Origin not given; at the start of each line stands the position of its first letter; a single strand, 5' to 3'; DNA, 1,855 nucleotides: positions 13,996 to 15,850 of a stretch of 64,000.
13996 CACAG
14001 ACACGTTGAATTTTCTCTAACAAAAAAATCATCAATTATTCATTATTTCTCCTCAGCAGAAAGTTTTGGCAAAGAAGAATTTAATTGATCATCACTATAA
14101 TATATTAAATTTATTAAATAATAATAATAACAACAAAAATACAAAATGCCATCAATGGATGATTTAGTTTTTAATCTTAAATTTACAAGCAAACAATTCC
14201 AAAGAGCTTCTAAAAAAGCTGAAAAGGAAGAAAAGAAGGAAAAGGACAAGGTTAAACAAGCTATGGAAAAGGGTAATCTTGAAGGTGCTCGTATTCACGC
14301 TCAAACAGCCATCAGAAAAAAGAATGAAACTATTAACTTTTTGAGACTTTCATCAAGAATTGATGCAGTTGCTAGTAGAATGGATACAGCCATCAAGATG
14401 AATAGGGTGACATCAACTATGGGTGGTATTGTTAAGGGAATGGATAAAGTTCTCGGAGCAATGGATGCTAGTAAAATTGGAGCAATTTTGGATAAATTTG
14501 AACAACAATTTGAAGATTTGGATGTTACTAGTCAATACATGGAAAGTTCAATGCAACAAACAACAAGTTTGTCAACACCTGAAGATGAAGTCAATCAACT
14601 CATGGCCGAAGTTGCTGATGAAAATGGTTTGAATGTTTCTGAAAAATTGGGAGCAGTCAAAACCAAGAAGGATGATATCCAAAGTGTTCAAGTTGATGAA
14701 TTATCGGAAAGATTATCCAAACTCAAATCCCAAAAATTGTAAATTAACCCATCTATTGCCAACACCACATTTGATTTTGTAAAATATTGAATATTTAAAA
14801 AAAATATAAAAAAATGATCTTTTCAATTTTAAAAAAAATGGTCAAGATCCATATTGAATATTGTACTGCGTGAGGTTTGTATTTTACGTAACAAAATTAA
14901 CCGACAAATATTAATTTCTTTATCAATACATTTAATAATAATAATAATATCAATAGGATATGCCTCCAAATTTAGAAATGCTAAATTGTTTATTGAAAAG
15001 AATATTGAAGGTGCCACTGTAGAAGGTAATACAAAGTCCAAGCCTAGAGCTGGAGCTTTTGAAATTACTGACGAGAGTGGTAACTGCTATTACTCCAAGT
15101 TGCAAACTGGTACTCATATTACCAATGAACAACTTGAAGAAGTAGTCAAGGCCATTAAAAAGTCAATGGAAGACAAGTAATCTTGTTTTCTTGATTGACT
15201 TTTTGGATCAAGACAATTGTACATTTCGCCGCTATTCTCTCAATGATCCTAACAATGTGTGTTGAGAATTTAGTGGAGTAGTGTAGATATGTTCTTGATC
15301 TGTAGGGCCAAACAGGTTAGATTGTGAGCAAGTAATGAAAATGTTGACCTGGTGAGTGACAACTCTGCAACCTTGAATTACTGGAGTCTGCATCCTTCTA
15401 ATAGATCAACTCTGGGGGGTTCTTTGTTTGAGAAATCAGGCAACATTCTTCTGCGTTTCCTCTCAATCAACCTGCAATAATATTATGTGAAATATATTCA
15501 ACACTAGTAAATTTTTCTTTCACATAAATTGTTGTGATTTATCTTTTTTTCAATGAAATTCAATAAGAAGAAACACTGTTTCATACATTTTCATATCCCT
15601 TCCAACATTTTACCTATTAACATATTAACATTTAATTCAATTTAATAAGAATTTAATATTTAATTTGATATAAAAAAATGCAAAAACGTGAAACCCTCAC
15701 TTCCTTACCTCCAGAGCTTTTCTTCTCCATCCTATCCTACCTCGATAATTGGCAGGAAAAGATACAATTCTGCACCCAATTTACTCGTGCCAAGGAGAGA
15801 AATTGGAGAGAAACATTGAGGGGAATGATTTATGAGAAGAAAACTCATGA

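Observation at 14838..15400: SelW-like selenoprotein gene with an in-frame UGA (C-T-A-U motif) that the ORF track misses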

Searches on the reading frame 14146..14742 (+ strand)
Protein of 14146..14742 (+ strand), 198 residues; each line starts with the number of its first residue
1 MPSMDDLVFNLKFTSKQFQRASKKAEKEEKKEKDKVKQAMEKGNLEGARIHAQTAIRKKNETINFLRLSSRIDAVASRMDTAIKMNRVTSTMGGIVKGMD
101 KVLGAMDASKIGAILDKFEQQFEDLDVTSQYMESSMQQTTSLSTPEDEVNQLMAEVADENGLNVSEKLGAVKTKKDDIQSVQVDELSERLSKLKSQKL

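Call 7: search_protein_families(library=pfam, proteins=[window:14146-14742:+], max_evalue=0.01)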
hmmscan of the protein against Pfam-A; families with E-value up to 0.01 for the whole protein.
window:14146-14742:+ (198 aa): 2 families
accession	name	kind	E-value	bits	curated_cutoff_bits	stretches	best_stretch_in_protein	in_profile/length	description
PF03357.26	Snf7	-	1.2e-13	51.5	27.3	1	11-171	6-166/171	Snf7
PF03398.19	Ist1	-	0.0047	17.3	33.6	1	10-161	3-162/164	Regulator of Vps4 activity in the MVB pathway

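Call 16: list_cluster_members(proteins=[window:14146-14739:+, window:16795-18666:-, window:15678-16766:+])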
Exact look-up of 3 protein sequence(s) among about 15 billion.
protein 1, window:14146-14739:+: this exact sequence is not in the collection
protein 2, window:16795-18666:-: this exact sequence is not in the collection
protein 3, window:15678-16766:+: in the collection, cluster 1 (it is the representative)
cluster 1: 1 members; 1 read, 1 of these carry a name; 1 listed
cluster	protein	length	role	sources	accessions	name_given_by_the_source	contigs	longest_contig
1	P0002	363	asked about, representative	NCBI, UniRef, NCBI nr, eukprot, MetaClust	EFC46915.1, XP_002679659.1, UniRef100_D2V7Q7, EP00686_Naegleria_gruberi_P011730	predicted protein [Naegleria gruberi] | Predicted protein n=1 Tax=Naegleria gruberi TaxID=5762 RepID=D2V7Q7_NAEGR | uncharacterized protein NAEGRDRAFT_64891 [Naegleria gruberi]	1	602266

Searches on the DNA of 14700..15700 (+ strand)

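Call 5: search_rna_families(source=window, start=14700, end=15700, threshold=evalue, max_evalue=10, show_alignments=5)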
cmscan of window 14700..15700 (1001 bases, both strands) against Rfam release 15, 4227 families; matches with E-value up to 10: 3.
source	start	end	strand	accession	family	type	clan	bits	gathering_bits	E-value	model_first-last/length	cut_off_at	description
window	15260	15303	-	RF03290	mir-9428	Gene; miRNA;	-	15.9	81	3.7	1-68/68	no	mir-9428 microRNA precursor family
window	15040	15104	-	RF00909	mir-883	Gene; miRNA;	-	15.3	85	8.6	1-77/77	no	mir-883 microRNA precursor family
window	15650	15700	-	RF02060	STnc410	Gene; sRNA;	-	14.3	50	2.6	106-158/158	5'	Enterobacterial sRNA STnc410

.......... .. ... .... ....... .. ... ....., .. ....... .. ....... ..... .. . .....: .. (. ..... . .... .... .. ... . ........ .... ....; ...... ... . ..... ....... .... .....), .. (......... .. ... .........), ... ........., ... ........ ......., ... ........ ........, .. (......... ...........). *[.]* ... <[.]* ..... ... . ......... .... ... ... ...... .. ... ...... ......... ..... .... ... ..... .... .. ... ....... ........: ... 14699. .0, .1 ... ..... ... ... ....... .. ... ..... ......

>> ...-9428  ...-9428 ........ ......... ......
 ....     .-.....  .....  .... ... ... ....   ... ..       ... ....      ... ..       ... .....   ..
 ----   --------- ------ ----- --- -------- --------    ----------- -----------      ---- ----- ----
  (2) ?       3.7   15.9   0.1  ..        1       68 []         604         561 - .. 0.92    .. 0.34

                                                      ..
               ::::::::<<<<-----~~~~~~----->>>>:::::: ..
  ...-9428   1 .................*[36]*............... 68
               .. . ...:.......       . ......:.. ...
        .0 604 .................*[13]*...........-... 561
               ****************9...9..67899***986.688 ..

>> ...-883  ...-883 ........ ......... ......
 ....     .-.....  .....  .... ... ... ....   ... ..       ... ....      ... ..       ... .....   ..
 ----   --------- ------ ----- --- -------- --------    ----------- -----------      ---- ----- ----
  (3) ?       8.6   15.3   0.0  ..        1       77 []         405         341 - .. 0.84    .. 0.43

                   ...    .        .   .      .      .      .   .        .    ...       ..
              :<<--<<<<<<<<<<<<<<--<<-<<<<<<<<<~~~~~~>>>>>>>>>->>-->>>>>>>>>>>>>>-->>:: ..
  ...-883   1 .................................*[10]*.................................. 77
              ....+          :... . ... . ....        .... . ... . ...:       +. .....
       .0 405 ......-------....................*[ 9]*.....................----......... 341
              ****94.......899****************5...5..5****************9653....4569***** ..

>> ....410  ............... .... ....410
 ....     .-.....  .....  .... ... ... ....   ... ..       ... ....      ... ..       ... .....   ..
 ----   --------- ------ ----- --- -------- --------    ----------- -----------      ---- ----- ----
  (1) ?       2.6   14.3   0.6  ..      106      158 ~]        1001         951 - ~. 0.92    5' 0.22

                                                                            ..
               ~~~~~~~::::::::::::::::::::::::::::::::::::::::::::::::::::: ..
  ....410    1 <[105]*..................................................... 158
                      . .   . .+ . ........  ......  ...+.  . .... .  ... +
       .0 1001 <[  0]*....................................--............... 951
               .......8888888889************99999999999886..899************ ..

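Call 43: search_rna_families(source=window, start=15325, end=15450, threshold=evalue, max_evalue=10, show_alignments=4)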
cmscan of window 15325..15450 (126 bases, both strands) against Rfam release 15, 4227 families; matches with E-value up to 10: 4.
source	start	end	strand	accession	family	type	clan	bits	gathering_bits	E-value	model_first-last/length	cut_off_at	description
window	15368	15414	-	RF03229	mir-1297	Gene; miRNA;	-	15.4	84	1.3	11-70/77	no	mir-1297 microRNA precursor family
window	15361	15445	-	RF01971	RMST_10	Gene; lncRNA;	-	15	55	1.4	59-154/154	no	Rhabdomyosarcoma 2 associated transcript conserved region 10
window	15394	15419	+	RF03085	abiF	Gene; sRNA;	-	12.5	37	9.7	1-37/37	no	abiF RNA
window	15325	15416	+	RF00096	U8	Gene; snRNA; snoRNA; CD-box;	-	10.1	41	9.8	38-135/135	5'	U8 small nucleolar RNA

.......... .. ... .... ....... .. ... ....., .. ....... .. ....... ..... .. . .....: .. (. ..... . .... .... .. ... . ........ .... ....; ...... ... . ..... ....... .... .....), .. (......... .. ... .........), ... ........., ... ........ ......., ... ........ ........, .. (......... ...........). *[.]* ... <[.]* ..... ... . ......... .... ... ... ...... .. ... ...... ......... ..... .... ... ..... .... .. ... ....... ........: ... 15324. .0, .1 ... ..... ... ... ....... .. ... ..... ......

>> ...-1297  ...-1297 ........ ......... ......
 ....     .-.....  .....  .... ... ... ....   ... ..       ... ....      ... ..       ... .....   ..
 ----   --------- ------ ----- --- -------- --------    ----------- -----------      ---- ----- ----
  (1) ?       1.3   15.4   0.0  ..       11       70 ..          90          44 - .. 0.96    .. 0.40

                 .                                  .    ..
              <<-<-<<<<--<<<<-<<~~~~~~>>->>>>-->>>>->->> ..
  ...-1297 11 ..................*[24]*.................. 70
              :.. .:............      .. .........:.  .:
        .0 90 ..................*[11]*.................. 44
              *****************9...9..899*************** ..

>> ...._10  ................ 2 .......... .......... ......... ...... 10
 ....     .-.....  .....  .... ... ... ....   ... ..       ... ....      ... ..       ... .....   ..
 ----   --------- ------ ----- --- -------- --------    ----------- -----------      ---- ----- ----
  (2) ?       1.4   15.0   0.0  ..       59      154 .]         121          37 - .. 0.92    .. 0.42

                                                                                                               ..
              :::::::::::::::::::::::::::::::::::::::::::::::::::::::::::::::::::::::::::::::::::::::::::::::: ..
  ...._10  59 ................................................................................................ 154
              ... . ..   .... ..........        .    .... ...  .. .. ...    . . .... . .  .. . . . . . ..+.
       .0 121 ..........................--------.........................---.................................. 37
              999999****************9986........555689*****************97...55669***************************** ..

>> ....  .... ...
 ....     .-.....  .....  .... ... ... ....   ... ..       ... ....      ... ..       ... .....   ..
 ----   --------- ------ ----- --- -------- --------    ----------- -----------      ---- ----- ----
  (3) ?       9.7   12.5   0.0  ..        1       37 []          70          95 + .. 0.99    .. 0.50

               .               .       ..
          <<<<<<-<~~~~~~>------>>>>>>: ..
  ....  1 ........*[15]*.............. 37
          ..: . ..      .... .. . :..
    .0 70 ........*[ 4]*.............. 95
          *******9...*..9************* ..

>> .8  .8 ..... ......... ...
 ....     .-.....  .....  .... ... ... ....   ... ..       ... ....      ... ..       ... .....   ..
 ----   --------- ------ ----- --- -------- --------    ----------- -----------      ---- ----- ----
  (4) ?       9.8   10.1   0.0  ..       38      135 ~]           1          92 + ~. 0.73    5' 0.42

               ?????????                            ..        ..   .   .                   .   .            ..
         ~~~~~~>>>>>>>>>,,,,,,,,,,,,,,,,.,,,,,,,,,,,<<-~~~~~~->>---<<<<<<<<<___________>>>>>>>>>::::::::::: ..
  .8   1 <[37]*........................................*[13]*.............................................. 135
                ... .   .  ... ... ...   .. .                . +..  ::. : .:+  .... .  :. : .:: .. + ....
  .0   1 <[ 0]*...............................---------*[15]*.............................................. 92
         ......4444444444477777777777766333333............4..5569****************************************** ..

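Call 92: search_rna_families(sources=[L039, L040, L043, L038, L001], threshold=evalue, max_evalue=10, show_alignments=3)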
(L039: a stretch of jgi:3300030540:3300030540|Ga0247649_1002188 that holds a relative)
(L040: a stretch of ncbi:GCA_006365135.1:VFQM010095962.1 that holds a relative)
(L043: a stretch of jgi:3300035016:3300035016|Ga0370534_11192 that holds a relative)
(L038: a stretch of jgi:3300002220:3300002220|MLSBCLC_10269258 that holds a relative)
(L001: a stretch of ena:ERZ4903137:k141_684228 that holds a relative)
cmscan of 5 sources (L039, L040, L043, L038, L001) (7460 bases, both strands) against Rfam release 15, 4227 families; matches with E-value up to 10: 10.
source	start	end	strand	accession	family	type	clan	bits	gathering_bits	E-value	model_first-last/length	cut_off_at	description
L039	393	558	+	RF04174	MIR4208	Gene; miRNA;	-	65.1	140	8.7e-09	1-191/191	no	MIR4208 microRNA precursor family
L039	392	557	-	RF04174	MIR4208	Gene; miRNA;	-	59.6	140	1.3e-07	1-191/191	no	MIR4208 microRNA precursor family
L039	397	553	-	RF04263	MIR2593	Gene; miRNA;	-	54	96.2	3.6e-08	1-116/116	no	MIR2593 microRNA precursor family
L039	399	551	+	RF04263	MIR2593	Gene; miRNA;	-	49.9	96.2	3.9e-07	1-116/116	no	MIR2593 microRNA precursor family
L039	406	544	+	RF04202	MIR5380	Gene; miRNA;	-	43.7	150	2e-06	1-137/137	no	MIR5380 microRNA precursor family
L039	337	612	-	RF00648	MIR396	Gene; miRNA;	-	32.6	80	0.00094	1-118/118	no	MIR396 microRNA precursor family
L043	422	487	+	RF00031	SECIS_1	Cis-reg;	-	26.7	35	0.07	1-64/64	no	Selenocysteine insertion sequence 1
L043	1001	1050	-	RF03170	c-di-GMP-II-GCG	Cis-reg; riboswitch;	CL00127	21.4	47.9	4.3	1-85/85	no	c-di-GMP-II-GCG riboswitch aptamer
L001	768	806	+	RF03865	mir-7637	Gene; miRNA;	-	20.3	88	3.8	14-52/68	no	mir-7637 microRNA precursor family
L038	959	1004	-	RF01131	sR47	Gene; snRNA; snoRNA; CD-box;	CL00132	16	40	3.5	1-55/55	no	Small nucleolar RNA sR47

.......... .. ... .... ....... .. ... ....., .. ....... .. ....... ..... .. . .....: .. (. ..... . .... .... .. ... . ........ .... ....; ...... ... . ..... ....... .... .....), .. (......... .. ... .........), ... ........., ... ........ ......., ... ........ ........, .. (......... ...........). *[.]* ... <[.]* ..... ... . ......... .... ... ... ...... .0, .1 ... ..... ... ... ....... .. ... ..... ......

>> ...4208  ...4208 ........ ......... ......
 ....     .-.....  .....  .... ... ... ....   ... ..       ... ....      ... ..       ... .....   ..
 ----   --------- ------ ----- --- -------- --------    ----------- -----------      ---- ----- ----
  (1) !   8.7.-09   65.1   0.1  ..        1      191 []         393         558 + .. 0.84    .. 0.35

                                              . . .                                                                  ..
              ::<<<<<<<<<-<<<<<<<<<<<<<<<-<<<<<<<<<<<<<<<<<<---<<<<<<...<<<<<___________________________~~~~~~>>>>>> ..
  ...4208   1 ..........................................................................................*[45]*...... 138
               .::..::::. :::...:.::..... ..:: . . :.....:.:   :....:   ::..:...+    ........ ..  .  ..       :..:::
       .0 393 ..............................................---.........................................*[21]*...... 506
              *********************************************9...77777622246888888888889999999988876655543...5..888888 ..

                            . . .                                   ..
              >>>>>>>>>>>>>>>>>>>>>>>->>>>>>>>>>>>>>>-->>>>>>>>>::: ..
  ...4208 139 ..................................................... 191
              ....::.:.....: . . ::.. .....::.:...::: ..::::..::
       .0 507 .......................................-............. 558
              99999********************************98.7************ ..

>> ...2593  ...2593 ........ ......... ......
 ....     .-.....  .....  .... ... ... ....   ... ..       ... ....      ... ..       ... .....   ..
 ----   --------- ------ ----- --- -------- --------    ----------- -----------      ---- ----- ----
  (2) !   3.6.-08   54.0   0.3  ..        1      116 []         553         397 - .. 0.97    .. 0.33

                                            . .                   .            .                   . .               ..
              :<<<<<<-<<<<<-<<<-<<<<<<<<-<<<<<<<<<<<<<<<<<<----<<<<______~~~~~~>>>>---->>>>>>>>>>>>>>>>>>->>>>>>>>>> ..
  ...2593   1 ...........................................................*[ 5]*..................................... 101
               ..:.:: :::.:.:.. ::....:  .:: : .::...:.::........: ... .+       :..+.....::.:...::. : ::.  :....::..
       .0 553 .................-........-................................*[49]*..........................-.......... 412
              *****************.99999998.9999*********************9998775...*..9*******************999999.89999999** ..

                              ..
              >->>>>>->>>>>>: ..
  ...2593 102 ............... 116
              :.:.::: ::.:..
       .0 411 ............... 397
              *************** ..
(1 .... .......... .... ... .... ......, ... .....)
